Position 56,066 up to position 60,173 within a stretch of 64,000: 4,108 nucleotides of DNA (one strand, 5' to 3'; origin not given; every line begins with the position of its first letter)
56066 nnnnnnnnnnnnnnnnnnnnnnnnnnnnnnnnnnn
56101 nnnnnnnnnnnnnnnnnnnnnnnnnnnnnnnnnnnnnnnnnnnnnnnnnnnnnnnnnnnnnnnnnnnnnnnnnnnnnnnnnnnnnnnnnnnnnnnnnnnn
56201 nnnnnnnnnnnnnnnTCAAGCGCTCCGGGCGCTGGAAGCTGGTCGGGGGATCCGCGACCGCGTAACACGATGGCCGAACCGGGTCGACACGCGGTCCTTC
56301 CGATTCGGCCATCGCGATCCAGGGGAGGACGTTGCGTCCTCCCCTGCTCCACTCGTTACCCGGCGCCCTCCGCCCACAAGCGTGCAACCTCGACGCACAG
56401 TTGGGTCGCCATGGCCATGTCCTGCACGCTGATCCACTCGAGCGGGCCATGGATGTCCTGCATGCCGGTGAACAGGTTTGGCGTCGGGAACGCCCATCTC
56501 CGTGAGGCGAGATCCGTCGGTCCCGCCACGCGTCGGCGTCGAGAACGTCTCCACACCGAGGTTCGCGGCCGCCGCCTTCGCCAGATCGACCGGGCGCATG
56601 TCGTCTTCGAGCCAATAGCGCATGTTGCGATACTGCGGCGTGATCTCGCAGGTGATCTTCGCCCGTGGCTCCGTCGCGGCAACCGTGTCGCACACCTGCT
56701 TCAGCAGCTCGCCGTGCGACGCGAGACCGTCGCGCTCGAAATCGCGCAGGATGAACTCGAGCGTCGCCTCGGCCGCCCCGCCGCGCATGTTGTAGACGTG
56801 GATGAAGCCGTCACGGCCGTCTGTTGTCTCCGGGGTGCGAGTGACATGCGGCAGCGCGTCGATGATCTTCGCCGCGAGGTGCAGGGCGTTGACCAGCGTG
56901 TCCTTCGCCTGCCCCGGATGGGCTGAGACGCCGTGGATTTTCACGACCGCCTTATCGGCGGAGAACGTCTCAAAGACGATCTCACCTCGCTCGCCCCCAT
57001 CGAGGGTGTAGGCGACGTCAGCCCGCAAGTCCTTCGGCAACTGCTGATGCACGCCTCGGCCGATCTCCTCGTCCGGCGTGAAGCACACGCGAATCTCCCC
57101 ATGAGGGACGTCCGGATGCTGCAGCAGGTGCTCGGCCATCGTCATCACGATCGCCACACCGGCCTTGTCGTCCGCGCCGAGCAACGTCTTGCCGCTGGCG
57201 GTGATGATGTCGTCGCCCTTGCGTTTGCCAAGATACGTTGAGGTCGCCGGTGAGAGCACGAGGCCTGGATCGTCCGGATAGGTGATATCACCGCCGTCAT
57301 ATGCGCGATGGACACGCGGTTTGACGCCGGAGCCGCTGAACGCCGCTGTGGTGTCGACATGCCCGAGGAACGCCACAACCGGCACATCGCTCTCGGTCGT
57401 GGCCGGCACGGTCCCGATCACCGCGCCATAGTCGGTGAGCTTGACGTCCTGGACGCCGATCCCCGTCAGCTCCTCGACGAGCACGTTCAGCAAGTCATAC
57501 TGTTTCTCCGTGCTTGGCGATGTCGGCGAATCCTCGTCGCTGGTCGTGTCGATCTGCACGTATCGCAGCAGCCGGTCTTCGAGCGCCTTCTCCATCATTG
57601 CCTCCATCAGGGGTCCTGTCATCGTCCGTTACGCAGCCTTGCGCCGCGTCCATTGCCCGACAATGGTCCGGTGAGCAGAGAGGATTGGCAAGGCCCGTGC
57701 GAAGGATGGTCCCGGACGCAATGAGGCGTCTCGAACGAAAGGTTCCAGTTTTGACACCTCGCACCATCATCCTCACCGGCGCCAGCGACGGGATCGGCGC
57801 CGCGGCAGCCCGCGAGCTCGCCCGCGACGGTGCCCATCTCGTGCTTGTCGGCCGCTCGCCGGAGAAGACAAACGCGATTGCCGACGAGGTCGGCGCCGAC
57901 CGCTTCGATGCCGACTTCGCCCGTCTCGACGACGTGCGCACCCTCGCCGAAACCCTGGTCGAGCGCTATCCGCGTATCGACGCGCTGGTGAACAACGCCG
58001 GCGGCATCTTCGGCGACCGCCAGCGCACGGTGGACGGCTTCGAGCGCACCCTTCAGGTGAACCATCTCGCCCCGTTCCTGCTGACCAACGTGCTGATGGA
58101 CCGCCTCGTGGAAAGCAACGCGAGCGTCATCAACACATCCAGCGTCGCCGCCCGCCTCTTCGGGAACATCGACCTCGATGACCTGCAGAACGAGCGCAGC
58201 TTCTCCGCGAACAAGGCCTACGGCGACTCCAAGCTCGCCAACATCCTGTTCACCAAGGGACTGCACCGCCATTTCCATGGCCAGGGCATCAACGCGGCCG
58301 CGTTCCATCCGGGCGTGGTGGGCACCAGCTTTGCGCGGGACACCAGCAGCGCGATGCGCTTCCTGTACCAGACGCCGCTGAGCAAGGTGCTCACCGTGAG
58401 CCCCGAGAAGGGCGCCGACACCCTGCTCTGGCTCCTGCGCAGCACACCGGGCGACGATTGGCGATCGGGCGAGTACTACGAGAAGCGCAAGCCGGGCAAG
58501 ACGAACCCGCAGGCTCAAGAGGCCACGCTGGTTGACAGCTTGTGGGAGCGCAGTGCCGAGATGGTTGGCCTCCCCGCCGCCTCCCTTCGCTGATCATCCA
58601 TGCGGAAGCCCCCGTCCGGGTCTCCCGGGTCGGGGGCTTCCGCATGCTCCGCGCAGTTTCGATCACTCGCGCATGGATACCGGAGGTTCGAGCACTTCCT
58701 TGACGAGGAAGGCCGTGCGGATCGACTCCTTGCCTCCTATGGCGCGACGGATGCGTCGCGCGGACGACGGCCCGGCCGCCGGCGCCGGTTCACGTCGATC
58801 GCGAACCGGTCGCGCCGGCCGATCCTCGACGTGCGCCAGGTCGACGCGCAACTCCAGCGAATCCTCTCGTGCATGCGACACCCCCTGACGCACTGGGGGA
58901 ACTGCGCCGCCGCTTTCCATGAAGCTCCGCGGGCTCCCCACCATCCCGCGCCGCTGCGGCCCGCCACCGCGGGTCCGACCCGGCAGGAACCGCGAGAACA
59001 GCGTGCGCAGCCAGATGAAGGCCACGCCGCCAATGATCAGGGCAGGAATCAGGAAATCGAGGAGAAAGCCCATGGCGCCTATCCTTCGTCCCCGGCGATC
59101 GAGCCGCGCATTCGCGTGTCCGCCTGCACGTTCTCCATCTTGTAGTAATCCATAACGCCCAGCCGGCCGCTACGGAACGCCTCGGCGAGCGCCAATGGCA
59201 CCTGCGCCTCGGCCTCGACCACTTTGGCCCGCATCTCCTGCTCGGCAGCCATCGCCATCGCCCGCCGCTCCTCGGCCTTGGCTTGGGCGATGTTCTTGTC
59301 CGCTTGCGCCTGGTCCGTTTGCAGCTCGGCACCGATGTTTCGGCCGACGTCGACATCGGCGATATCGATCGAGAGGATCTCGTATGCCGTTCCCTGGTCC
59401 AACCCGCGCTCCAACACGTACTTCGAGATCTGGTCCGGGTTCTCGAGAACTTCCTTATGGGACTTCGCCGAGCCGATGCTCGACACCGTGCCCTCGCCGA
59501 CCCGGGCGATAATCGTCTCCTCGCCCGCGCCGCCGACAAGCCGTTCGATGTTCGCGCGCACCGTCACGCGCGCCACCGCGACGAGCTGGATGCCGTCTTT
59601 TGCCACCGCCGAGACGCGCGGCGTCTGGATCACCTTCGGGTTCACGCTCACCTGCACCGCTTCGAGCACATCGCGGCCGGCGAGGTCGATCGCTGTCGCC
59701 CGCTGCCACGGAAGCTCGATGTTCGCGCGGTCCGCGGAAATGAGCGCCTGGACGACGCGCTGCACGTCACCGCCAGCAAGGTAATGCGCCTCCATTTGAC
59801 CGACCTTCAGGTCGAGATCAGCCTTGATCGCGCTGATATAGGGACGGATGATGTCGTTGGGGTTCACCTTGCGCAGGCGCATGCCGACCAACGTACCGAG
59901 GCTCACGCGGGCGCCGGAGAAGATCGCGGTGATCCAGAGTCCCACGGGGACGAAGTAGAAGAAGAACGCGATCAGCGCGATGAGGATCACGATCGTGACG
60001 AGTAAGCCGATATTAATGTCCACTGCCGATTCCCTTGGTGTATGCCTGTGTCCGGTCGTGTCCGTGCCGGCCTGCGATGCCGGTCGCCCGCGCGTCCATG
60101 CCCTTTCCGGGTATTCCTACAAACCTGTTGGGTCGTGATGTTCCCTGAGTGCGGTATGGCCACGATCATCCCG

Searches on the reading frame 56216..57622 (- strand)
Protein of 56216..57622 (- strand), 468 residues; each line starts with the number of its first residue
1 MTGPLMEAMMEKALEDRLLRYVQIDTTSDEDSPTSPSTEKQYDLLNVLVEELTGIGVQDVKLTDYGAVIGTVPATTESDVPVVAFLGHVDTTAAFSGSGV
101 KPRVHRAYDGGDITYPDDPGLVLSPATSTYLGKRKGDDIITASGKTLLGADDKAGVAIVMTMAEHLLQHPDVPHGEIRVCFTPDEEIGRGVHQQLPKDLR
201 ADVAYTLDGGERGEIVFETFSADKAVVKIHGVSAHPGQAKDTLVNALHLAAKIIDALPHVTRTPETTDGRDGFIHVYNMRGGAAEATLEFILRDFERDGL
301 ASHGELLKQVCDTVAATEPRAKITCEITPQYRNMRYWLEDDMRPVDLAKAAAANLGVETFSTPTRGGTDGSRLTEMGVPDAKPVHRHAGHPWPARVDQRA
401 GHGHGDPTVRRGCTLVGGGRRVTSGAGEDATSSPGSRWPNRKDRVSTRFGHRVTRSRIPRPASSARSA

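Call 48: search_protein_families(library=pfam, proteins=[window:56216-57622:-], max_evalue=0.0001)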
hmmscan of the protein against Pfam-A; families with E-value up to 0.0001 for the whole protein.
window:56216-57622:- (468 aa): 3 families
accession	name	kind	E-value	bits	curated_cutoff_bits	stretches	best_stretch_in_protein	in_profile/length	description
PF01546.33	Peptidase_M20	-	1.8e-11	44.8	24.6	1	150-379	34-169/206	Peptidase family M20/M25/M40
PF07687.19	M20_dimer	-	9.1e-10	38.9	21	1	219-309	3-97/107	Peptidase dimerisation domain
PF05343.19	Peptidase_M42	-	9.4e-05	22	23.2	0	151-210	134-191/292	M42 glutamyl aminopeptidase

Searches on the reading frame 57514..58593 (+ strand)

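Call 48: search_protein_families(library=pfam, proteins=[window:57514-58593:+], max_evalue=0.0001)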
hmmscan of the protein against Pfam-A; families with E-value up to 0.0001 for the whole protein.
window:57514-58593:+ (359 aa): 5 families
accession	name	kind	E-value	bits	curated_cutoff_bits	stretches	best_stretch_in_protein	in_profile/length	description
PF00106.31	adh_short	-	3.5e-33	115.2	26.6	1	84-279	2-192/195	short chain dehydrogenase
PF13561.12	adh_short_C2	-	5.3e-25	88.8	27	1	89-308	1-217/236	Enoyl-(Acyl carrier protein) reductase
PF01370.27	Epimerase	-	4.9e-07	29.8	20.9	1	85-264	1-170/240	NAD dependent epimerase/dehydratase family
PF08659.16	KR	-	1.4e-06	28.8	22.6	1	84-212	2-138/180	KR domain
PF03435.24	Sacchrp_dh_NADP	-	9.7e-05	23.1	25.1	0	87-165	3-79/129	Saccharopine dehydrogenase NADP binding domain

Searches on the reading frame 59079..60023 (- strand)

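Call 24: search_protein_families(library=pfam, proteins=[window:59079-60023:-], max_evalue=0.01)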
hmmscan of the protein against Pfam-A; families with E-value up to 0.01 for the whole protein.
window:59079-60023:- (314 aa): 2 families
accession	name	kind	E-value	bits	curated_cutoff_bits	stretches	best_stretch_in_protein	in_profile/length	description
PF12127.13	FloA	-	1.3e-155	517.7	34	1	9-312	3-313/314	Flotillin-like protein FloA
PF02403.27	Seryl_tRNA_N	-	0.0013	19.4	28.2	1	192-275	7-90/108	Seryl-tRNA synthetase N-terminal domain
